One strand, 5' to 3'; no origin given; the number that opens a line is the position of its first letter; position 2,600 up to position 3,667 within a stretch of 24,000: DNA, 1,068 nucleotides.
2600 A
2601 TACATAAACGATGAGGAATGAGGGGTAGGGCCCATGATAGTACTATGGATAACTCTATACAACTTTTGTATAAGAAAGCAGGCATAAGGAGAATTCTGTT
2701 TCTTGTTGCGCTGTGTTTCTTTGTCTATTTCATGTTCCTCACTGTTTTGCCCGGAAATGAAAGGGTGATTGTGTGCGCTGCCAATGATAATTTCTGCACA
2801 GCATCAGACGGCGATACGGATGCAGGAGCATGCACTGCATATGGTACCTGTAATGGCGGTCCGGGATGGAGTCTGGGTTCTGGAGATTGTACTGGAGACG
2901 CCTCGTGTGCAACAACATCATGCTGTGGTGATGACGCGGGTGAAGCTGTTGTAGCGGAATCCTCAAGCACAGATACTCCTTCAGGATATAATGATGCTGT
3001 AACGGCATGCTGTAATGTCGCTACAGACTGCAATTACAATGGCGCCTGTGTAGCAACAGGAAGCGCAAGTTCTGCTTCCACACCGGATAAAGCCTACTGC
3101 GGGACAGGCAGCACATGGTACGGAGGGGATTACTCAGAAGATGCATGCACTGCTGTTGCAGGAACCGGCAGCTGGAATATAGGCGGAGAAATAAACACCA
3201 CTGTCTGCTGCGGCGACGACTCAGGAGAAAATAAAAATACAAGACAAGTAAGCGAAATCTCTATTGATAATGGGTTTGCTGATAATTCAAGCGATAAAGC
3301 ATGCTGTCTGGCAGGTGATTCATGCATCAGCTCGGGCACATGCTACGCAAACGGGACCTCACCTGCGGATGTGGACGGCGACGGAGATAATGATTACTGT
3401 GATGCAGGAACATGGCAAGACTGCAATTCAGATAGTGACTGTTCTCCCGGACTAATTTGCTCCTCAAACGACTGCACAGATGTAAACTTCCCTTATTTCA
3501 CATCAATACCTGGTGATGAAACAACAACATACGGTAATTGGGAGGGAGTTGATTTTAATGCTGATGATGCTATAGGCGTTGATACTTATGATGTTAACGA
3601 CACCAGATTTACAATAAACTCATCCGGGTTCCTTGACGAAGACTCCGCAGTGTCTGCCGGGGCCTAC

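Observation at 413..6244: Oxidative-folding gene trio divergently paired with a cysteine-rich giant surface protein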

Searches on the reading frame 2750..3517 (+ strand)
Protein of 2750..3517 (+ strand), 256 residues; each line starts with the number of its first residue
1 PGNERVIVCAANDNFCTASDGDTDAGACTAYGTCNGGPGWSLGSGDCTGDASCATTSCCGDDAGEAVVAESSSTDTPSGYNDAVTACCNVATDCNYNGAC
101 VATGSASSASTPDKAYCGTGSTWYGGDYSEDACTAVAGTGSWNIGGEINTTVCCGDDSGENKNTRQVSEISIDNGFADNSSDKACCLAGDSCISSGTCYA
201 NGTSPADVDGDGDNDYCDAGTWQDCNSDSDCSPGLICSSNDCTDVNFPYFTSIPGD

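Call 35: find_homologous_proteins(query=window:2750-3517:+, max_evalue=0.001)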
Query seq(256 aa) (256 aa): 1 proteins with E <= 0.001 among 651 candidates.
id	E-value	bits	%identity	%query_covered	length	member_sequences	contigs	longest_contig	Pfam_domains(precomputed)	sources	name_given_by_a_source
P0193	8.9e-43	165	63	55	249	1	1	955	-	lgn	-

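Call 42: search_protein_representatives(protein=window:2750-3517:+)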
Query: 256 residues. Proteins with E-value up to 0.001 (for the whole library): 150; up to 1e-10: 89; up to 1e-30: 30. The best 150 are listed.
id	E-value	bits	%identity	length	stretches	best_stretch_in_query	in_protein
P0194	0.0e+00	1051.7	48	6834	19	55-160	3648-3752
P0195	5.2e-159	544.7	100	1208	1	1-256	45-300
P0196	1.6e-108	379.1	74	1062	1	1-244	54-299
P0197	6.7e-75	268.8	55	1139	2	1-165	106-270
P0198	7.3e-73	262.1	50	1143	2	54-242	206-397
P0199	2.1e-71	257.4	54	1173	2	53-243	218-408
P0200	5.8e-70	252.6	55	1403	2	68-249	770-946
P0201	4.1e-69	249.8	52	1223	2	46-244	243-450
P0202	1.2e-65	238.4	47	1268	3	65-243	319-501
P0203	4.9e-59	216.8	41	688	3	57-245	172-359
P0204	6.0e-59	216.5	41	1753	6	56-192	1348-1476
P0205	3.5e-55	204.2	37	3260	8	92-225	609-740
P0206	5.7e-53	196.9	46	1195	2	49-243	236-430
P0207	6.5e-52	193.4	39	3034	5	56-253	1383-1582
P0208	1.2e-50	189.2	43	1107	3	122-246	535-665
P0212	3.1e-38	148.6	44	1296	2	84-254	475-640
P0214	1.0e-36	143.6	49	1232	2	55-164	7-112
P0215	1.1e-36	143.5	51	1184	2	28-164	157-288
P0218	3.4e-33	132.0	42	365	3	56-182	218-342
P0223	2.3e-30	122.8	56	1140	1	5-159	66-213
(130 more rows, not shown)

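Call 45: find_encoding_contigs(protein=P0196, flank=6000, max_places=2)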
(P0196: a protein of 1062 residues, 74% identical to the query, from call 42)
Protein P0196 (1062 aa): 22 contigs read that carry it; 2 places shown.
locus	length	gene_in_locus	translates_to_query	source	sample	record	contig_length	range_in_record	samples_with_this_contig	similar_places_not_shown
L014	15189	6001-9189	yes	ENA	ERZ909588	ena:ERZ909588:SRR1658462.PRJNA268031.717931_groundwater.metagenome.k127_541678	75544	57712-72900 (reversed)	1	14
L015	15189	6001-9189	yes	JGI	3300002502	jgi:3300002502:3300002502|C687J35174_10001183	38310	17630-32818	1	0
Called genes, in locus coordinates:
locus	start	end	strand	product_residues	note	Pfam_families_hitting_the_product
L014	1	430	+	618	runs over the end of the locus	PF13522:GATase_6, PF13537:GATase_7, PF00733:Asn_synthase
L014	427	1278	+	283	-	PF00535:Glycos_transf_2, PF10111:Glyco_tranf_2_2 (faint), PF13641:Glyco_tranf_2_3, PF13632:Glyco_trans_2_3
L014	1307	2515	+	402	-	PF04055:Radical_SAM, PF13186:SPASM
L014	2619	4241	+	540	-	PF00534:Glycos_transf_1, PF13692:Glyco_trans_1_4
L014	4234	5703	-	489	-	-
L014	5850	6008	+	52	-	-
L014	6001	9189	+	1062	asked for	PF07495:Y_Y_Y (faint)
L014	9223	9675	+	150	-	-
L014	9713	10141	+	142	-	-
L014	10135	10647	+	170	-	-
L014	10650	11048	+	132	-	-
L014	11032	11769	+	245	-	-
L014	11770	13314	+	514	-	PF00437:T2SSE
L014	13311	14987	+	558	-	PF00482:T2SSF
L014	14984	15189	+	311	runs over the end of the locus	PF00482:T2SSF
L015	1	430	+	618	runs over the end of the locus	PF13522:GATase_6, PF13537:GATase_7, PF00733:Asn_synthase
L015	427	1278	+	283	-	PF00535:Glycos_transf_2, PF10111:Glyco_tranf_2_2 (faint), PF13641:Glyco_tranf_2_3, PF13632:Glyco_trans_2_3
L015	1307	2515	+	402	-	PF04055:Radical_SAM, PF13186:SPASM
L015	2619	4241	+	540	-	PF00534:Glycos_transf_1, PF13692:Glyco_trans_1_4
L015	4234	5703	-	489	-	-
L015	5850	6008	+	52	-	-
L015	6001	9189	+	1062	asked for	PF07495:Y_Y_Y (faint)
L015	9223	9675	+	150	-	-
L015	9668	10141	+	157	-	-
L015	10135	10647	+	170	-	-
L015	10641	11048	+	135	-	-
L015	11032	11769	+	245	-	-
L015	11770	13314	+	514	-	-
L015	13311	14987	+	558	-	PF00482:T2SSF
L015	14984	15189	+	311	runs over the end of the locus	PF00482:T2SSF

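Call 58: search_protein_families(library=pfam, proteins=[P0218, P0203, P0196], max_evalue=1)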
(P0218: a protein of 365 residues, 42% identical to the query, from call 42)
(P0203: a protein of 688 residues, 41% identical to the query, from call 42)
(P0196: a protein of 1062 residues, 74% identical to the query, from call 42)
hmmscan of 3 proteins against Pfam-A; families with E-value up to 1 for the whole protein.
P0218 (365 aa): 0 families

P0203 (688 aa): 0 families

P0196 (1062 aa): 11 families
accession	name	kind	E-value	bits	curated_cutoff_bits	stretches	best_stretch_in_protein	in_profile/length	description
PF07495.19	Y_Y_Y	-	9e-08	32.4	26.6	1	594-626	31-64/65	Y_Y_Y domain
PF00041.27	fn3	-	0.00021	21.9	25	1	639-716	9-80/84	Fibronectin type III domain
PF00801.26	PKD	-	0.00027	21.3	23.5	1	861-887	31-63/80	PKD domain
PF24421.1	Ig_J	-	0.00029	21.3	29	0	586-627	61-102/104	Tip attachment protein J, Ig-like domain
PF00630.25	Filamin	-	0.00061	21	26.9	1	832-886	24-79/93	Filamin/ABP280 repeat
PF19077.6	Big_13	-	0.0018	19.2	27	2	779-806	70-98/102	Bacterial Ig-like domain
PF22352.2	K319L-like_PKD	-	0.0056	17.1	27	0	593-615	52-74/84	K319L-like, PKD domain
PF15418.12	DUF4625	-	0.02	15.6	27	0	782-802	104-124/131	Domain of unknown function (DUF4625)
PF07452.17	CHRD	-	0.021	16.1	24.1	1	391-493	26-106/117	CHRD domain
PF05345.18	He_PIG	-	0.021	15.7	24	1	638-709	11-84/96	Putative Ig domain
PF12245.14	Big_3_2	-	0.05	14.2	23.3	0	770-801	80-112/122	Bacterial Ig-like domain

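Call 68: predict_structure(alignment_id=A4)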
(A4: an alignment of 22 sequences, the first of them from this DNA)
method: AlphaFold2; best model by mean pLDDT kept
length: 210 residues; sequences in the alignment: 22
mean_pLDDT: 84.6   pTM: 0.77
mean pLDDT of the five models: 84.6, 79.2, 77.3, 76.7, 76.5
residues with pLDDT >= 90: 97; 70-90: 86; 50-70: 22; < 50: 5
segments of 3 or more residues with pLDDT < 50: 12-16
pLDDT, mean of each block of 10 residues (from residue 1): 57 50 74 88 87 81 89 94 92 94 87 78 90 83 91 87 92 90 94 90 88
secondary structure, 60 per line:
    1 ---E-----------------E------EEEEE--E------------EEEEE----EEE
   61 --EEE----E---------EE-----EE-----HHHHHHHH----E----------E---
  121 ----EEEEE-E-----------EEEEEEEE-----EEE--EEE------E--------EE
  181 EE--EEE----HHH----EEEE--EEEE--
elements in order: E29-33 E49-53 E58-60 E63-65 H94-101 E125-129 E143-150 E156-158 E161-163 E179-182 E185-187 E199-202 E205-208

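Call 71: fold_search(model_id=the predicted structure, library=pdb)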
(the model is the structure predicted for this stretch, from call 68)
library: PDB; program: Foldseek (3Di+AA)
matches with E <= 10: 20; with E <= 0.001: 0
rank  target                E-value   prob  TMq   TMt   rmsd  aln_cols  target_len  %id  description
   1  9oz8_B                1.1e+00  0.03  0.16  0.06  16.4       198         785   12  Cryo-EM structure of chicken NEL dimer bound with one human NICOL. (released 2026-02-25)
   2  8d3d_A                2.3e+00  0.04  0.14  0.03  14.8       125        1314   13  VWF tubule derived from dimeric D1-A1 (released 2022-07-06)
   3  1h9i_I                2.8e+00  0.33  0.09  0.57   1.3        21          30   43  COMPLEX OF EETI-II MUTANT WITH PORCINE TRYPSIN (released 2004-07-26)
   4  1ixt_MODEL_1_A        4.6e+00  0.14  0.10  0.58   2.2        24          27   42  Structure of a Novel P-Superfamily Spasmodic Conotoxin Reveals an Inhibitory Cystine Knot Motif (released 2003-01-28)
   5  1tej_B                4.6e+00  0.02  0.10  0.23   6.2        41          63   29  Crystal structure of a disintegrin heterodimer at 1.9 A resolution. (released 2004-06-15)
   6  1oig_MODEL_1_A        4.9e+00  0.12  0.10  0.61   1.4        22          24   32  The solution structure of the DPY module from the Dumpy protein (released 2003-06-26)
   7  1h9h_I                5.2e+00  0.18  0.09  0.57   1.3        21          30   43  COMPLEX OF EETI-II WITH PORCINE TRYPSIN (released 2004-07-26)
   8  1w7z_A                5.2e+00  0.18  0.09  0.56   1.4        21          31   43  Crystal structure of the free (uncomplexed) Ecballium elaterium trypsin inhibitor (EETI-II) (released 2005-11-01)
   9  3mx0_A                5.5e+00  0.00  0.08  0.06  16.5       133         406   11  Crystal Structure of EphA2 ectodomain in complex with ephrin-A5 (released 2010-06-30)
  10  1ext_A                6.2e+00  0.01  0.13  0.15  12.7       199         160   11  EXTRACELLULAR DOMAIN OF THE 55KDA TUMOR NECROSIS FACTOR RECEPTOR. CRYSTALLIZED AT PH3.7 IN P 21 21 21. (released 1997-01-11)
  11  3qo4                  6.6e+00  0.00  0.10  0.11  15.9       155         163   12  The Crystal Structure of Death Receptor 6 (released 2011-05-18)
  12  2m7t_MODEL_1_A        7.5e+00  0.08  0.09  0.46   2.3        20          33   40  Solution NMR Structure of Engineered Cystine Knot Protein 2.5D (released 2014-05-07)
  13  6zho_A                7.5e+00  0.02  0.08  0.04   6.5        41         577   24  Crystal structure of a CGRP receptor ectodomain heterodimer with bound high affinity inhibitor (released 2020-07-15)
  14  8rde_A                7.5e+00  0.02  0.15  0.03  14.1       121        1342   13  STRUCTURE OF THE MOUSE FCGBP DIMER PROTEIN IN ITS COMPACT CONFORMATION (released 2025-01-08)
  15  4yn0_A                7.5e+00  0.00  0.11  0.12  15.9       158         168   13  Crystal structure of APP E2 domain in complex with DR6 CRD domain (released 2015-04-15)
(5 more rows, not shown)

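Call 86: list_cluster_members(proteins=[P0199, P0200, P0201, P0202, P0206, P0208, P0212, P0214, P0215, P0223])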
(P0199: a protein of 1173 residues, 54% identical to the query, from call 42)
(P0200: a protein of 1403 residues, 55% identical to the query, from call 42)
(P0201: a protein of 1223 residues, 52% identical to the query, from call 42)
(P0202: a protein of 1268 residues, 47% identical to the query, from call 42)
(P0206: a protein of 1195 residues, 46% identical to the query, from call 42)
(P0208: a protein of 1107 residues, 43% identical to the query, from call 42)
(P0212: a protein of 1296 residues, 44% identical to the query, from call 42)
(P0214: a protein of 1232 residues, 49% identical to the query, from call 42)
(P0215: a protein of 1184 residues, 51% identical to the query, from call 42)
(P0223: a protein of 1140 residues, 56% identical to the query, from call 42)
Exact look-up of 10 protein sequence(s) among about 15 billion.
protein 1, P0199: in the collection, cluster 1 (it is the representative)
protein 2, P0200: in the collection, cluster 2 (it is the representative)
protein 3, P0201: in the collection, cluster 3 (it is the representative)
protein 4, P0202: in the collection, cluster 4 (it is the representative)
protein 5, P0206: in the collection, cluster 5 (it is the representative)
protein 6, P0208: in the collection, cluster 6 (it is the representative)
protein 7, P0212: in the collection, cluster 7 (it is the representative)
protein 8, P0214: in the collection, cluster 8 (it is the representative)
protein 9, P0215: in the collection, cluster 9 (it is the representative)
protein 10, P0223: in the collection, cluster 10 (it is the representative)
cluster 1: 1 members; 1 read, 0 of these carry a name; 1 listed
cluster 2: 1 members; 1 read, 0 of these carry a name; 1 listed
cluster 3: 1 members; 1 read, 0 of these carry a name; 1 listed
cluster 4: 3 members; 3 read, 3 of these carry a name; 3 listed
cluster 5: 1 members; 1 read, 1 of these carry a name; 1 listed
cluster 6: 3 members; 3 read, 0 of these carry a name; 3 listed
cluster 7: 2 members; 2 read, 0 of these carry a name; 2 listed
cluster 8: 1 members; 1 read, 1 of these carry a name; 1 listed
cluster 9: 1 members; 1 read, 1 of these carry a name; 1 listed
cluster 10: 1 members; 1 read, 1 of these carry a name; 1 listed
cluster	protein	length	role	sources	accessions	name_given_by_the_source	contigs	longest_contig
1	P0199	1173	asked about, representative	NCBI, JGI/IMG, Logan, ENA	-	-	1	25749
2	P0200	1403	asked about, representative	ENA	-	-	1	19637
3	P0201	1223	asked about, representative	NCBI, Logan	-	-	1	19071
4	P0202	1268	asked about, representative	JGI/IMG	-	hypothetical protein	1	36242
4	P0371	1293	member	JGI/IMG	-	hypothetical protein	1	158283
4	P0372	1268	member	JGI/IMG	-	hypothetical protein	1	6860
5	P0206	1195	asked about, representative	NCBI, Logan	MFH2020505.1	MAG: fibronectin type III domain-containing protein [archaeon]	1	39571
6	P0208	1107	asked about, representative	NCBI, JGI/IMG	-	-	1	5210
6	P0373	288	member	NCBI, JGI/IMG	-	-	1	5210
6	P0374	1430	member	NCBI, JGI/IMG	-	-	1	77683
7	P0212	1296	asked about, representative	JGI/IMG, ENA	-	-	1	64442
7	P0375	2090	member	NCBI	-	-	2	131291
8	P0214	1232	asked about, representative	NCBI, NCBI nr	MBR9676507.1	hypothetical protein GOV04_00005, partial [Candidatus Woesearchaeota archaeon] | hypothetical protein [Candidatus Woesearchaeota archaeon]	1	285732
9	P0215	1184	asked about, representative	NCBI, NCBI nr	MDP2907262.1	MAG: hypothetical protein Q8O03_04955 [Nanoarchaeota archaeon] | hypothetical protein [Nanoarchaeota archaeon]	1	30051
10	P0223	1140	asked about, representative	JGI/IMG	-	hypothetical protein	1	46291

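Call 87: find_encoding_contigs(protein=P0199, flank=8000, max_places=1)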
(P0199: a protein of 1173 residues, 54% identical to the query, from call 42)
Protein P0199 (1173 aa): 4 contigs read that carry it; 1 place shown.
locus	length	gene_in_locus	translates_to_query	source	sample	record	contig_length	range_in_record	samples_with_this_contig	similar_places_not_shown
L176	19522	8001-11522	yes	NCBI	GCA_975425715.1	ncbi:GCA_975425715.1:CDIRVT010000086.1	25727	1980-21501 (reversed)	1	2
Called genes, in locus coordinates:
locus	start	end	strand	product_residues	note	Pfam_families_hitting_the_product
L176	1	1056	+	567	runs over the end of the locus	PF02310:B12-binding, PF04055:Radical_SAM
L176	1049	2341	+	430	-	PF04055:Radical_SAM, PF13186:SPASM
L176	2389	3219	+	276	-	PF00535:Glycos_transf_2, PF10111:Glyco_tranf_2_2 (weak), PF13641:Glyco_tranf_2_3, PF13632:Glyco_trans_2_3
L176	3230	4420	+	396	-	PF04055:Radical_SAM, PF13186:SPASM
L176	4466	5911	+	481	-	PF00534:Glycos_transf_1, PF13692:Glyco_trans_1_4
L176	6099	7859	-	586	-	-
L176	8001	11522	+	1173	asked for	-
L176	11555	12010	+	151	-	-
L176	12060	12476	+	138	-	-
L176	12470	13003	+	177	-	-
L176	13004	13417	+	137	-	-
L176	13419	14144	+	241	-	-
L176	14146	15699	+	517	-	PF00437:T2SSE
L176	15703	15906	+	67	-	-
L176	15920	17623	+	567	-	PF00482:T2SSF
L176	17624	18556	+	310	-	PF00482:T2SSF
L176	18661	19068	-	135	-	-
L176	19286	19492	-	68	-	PF10049:DUF2283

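Call 88: find_encoding_contigs(protein=P0215, flank=8000, max_places=1)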
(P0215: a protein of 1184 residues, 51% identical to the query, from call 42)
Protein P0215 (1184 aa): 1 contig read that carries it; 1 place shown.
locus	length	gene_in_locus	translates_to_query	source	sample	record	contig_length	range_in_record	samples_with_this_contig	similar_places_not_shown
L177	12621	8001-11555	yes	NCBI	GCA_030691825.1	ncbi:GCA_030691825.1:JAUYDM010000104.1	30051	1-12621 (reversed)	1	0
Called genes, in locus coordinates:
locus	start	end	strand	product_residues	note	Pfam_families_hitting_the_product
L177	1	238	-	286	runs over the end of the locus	PF01048:PNP_UDP_1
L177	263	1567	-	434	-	-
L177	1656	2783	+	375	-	PF02812:ELFV_dehydrog_N, PF00208:ELFV_dehydrog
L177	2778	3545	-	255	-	PF08241:Methyltransf_11 (weak)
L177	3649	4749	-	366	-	PF04055:Radical_SAM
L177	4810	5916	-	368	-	PF04015:DUF362, PF00037:Fer4 (faint), PF12837:Fer4_6 (faint), PF13237:Fer4_10, PF14697:Fer4_21 (faint), PF12838:Fer4_7 (weak), PF13484:Fer4_16 (faint)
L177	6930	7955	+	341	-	-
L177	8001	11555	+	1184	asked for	-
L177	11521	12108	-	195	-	PF02163:Peptidase_M50 (weak)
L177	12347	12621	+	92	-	?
